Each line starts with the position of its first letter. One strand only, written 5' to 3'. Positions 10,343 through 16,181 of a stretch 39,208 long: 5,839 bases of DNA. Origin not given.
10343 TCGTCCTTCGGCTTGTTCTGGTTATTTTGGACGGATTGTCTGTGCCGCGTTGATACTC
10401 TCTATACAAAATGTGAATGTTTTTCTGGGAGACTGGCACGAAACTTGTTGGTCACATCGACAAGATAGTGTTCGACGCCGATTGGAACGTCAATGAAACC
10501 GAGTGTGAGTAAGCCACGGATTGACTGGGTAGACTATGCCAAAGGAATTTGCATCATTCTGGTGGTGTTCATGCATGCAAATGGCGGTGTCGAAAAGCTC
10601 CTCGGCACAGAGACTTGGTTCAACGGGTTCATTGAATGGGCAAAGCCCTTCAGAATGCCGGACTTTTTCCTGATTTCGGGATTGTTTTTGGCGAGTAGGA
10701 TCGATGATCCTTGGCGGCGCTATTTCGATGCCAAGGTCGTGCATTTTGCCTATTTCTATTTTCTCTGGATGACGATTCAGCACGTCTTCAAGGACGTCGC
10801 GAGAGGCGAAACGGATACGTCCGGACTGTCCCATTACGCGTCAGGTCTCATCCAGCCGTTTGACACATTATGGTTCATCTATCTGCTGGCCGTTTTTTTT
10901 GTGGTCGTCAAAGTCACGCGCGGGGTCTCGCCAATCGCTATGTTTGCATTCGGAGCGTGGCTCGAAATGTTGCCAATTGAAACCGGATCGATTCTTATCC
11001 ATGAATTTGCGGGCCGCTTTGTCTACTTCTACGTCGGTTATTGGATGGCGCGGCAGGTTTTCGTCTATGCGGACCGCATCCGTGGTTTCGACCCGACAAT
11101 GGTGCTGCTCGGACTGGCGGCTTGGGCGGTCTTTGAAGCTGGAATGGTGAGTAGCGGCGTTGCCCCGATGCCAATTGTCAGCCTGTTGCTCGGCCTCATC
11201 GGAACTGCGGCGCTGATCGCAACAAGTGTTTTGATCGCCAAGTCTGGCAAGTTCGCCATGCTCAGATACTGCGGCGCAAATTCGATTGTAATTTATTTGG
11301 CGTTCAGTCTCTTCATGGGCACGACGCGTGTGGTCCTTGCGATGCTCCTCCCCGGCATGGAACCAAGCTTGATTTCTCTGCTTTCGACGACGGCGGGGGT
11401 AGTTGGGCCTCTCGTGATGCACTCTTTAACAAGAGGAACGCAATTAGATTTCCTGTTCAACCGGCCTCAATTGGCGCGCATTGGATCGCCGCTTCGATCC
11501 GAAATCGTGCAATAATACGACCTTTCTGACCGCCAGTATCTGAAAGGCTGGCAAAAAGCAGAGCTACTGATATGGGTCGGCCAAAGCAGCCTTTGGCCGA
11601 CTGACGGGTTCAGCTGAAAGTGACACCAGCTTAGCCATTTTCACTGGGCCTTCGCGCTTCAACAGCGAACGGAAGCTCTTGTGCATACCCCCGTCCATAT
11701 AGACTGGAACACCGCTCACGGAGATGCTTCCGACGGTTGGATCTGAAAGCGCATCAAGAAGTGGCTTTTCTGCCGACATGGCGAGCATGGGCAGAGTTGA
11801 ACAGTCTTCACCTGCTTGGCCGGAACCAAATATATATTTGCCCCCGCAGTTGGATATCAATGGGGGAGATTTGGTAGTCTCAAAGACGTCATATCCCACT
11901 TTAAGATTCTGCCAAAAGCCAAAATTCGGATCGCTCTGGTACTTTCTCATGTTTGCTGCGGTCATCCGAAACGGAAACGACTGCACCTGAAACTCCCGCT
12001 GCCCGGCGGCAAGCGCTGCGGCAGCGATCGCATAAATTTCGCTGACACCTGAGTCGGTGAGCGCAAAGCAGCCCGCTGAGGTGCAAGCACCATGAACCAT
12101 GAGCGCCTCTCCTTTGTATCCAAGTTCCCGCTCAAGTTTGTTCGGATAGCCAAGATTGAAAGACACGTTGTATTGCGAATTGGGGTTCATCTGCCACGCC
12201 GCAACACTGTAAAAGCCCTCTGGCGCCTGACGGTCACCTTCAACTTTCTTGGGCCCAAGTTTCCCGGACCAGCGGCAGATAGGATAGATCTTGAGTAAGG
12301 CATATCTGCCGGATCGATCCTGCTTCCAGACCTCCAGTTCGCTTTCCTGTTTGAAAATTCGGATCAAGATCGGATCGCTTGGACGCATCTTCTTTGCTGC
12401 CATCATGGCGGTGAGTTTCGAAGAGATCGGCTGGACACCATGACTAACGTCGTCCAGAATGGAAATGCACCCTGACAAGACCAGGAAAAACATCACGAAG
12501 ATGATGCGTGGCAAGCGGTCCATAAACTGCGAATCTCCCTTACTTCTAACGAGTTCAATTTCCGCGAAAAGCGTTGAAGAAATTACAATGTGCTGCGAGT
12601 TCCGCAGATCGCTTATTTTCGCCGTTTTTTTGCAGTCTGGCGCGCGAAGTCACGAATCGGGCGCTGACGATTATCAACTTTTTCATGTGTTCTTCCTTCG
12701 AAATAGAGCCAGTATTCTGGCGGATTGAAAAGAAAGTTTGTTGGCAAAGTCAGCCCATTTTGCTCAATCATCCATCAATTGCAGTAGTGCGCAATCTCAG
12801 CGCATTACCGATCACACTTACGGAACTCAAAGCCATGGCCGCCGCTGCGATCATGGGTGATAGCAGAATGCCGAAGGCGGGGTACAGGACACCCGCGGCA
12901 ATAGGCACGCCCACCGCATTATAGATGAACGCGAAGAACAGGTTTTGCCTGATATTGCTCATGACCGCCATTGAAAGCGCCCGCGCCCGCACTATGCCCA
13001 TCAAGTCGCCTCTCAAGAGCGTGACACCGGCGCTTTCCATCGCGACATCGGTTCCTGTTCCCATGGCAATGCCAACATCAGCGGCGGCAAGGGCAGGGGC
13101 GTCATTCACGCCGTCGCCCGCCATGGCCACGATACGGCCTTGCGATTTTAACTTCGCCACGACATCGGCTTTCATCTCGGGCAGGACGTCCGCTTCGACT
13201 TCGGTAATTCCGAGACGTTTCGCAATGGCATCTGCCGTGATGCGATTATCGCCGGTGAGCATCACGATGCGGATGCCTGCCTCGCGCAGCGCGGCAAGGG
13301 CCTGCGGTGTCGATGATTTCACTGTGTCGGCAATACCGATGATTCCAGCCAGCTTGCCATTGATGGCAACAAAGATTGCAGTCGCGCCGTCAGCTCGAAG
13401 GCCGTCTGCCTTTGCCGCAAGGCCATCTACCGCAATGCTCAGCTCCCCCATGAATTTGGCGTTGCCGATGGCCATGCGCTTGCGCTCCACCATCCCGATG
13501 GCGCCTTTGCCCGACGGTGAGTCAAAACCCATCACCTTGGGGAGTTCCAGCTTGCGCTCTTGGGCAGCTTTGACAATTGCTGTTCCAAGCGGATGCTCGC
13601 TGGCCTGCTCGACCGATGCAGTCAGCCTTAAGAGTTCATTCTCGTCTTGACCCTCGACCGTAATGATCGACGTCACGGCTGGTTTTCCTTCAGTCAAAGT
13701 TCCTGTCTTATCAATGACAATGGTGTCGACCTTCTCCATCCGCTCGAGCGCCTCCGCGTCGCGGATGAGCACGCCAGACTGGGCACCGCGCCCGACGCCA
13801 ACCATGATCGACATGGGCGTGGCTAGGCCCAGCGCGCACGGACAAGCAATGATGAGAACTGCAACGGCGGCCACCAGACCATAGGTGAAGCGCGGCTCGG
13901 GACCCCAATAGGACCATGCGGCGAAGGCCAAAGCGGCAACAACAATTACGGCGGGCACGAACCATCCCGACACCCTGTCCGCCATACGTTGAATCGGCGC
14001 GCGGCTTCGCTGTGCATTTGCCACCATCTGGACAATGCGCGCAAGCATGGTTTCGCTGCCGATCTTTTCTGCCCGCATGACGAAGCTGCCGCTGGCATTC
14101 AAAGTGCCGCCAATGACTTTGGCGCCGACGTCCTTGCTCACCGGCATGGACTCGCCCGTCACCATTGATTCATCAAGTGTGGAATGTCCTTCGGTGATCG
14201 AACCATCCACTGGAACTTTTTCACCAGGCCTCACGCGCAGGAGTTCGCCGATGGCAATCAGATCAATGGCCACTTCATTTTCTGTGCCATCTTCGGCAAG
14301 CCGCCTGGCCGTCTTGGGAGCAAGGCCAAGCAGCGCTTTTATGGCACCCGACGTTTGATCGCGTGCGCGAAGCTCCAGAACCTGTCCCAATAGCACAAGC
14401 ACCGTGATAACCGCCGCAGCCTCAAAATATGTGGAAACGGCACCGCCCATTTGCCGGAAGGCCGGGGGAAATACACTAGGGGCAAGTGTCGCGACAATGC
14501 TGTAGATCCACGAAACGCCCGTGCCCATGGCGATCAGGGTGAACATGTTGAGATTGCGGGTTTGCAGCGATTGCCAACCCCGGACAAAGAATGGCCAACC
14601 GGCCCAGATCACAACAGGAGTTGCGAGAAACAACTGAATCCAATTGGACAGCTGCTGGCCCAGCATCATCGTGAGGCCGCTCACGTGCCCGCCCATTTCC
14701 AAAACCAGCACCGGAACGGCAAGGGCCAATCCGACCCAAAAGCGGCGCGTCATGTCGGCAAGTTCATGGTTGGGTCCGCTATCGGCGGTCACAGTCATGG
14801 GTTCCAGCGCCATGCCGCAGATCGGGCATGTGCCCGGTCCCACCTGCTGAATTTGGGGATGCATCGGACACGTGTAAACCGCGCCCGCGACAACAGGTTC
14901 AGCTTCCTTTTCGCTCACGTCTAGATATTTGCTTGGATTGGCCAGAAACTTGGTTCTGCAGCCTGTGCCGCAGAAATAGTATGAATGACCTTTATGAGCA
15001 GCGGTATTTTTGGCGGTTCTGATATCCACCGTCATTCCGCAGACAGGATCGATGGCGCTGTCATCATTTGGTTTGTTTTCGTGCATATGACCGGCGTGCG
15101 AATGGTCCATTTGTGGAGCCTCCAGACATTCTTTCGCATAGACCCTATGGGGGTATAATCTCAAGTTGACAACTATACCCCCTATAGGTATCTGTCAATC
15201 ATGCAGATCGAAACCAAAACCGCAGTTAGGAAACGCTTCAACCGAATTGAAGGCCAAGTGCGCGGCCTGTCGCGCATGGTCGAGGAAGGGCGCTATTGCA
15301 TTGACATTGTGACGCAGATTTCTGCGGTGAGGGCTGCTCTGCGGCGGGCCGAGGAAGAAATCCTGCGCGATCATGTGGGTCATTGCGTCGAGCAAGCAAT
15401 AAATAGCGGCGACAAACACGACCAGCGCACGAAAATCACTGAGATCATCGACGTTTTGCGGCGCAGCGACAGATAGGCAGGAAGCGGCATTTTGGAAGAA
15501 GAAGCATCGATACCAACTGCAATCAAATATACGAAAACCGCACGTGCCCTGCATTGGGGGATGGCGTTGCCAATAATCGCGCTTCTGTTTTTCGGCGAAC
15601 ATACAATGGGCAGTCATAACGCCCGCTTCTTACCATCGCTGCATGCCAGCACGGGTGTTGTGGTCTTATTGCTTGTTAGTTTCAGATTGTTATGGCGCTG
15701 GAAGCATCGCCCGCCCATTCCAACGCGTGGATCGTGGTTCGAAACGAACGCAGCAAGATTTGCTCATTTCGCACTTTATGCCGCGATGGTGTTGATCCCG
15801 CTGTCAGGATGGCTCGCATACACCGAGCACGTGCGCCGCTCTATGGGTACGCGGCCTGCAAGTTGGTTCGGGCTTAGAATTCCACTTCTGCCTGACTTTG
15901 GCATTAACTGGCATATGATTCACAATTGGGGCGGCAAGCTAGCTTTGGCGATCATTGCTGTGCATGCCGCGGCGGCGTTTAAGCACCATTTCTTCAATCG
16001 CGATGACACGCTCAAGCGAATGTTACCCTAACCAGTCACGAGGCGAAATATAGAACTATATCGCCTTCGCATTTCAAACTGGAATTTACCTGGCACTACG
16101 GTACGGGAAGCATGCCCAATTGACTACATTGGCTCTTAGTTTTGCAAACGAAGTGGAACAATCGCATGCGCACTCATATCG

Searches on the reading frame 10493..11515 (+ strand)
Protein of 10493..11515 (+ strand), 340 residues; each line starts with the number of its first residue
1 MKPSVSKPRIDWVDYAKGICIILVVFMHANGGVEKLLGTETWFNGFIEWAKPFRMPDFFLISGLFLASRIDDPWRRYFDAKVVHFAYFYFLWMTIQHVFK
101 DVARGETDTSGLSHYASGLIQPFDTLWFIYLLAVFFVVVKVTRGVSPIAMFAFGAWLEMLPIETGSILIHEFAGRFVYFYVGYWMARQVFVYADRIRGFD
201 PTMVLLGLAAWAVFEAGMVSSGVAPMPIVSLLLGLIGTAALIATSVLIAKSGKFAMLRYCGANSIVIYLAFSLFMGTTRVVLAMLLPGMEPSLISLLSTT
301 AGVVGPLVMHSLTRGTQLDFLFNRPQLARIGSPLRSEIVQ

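Call 37: search_protein_families(library=pfam, proteins=[window:10493-11515:+], max_evalue=0.001)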
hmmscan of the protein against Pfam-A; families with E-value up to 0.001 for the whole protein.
window:10493-11515:+ (340 aa): 1 family
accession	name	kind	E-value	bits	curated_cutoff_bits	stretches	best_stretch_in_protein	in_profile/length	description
PF01757.29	Acyl_transf_3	-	6.4e-28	98.2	31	1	11-307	2-322/326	Acyltransferase domain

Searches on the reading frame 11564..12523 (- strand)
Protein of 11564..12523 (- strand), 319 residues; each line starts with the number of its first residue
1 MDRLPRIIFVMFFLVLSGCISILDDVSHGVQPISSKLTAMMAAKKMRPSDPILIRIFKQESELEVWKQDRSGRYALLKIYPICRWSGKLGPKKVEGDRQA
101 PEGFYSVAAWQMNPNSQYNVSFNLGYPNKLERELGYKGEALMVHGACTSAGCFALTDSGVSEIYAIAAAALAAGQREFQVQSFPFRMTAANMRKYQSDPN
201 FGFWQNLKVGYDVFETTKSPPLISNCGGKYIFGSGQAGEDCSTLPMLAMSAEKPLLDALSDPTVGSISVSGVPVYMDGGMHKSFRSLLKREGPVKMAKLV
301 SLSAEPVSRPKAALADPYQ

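Call 7: search_protein_families(library=pfam, proteins=[window:11564-12523:-], max_evalue=0.001)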
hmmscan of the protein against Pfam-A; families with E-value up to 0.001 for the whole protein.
window:11564-12523:- (319 aa): 1 family
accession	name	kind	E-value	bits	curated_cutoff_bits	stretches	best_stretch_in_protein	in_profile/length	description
PF03734.19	YkuD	-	0.00044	21.3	23.4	1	86-167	30-138/146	L,D-transpeptidase catalytic domain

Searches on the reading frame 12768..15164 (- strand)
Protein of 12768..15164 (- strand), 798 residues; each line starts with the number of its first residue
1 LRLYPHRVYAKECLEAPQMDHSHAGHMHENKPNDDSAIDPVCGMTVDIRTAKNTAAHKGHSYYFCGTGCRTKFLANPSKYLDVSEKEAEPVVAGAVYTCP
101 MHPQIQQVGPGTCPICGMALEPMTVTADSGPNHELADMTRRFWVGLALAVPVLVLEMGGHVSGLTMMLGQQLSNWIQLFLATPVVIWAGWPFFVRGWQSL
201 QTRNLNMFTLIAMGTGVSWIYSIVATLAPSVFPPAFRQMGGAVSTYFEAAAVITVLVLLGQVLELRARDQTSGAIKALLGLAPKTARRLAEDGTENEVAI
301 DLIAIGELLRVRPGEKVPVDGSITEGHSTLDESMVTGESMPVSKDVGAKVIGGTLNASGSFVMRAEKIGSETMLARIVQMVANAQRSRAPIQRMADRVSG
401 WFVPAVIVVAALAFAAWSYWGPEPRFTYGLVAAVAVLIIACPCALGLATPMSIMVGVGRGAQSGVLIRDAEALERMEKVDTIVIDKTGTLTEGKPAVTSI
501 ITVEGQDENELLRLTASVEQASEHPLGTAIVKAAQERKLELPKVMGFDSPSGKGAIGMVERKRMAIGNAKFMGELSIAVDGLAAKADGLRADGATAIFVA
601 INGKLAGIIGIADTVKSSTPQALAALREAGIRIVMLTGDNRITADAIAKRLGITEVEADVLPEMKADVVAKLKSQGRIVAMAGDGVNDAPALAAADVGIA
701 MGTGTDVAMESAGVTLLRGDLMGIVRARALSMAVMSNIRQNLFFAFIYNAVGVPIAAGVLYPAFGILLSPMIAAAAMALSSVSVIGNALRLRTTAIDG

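Call 7: search_protein_families(library=pfam, proteins=[window:12768-15164:-], max_evalue=0.001)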
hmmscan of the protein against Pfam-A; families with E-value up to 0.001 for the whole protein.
window:12768-15164:- (798 aa): 6 families
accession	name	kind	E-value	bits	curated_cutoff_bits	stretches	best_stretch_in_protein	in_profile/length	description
PF00122.25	E1-E2_ATPase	-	4.6e-57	192.9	28.1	1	281-462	2-180/181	E1-E2 ATPase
PF00702.32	Hydrolase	-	2.9e-37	129.4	26.4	1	479-696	1-191/191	haloacid dehalogenase-like hydrolase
PF19335.5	HMBD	-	7.8e-12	45.4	23.6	1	96-122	1-27/28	Heavy metal binding domain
PF04945.19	YHS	-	1.2e-09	38.5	30.3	1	38-81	2-44/47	YHS domain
PF12710.13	HAD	-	1.9e-05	25.6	27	1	619-692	87-188/189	haloacid dehalogenase-like hydrolase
PF08282.18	Hydrolase_3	-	0.00011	22.5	20.9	0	677-715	204-242/255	haloacid dehalogenase-like hydrolase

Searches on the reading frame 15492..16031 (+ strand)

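Call 7: search_protein_families(library=pfam, proteins=[window:15492-16031:+], max_evalue=0.001)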
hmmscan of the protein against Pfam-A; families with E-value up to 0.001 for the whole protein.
window:15492-16031:+ (179 aa): 1 family
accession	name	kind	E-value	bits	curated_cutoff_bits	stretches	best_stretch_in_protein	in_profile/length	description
PF01292.26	Ni_hydr_CYTB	-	5.6e-28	98.4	30.1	1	13-179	2-178/179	Prokaryotic cytochrome b561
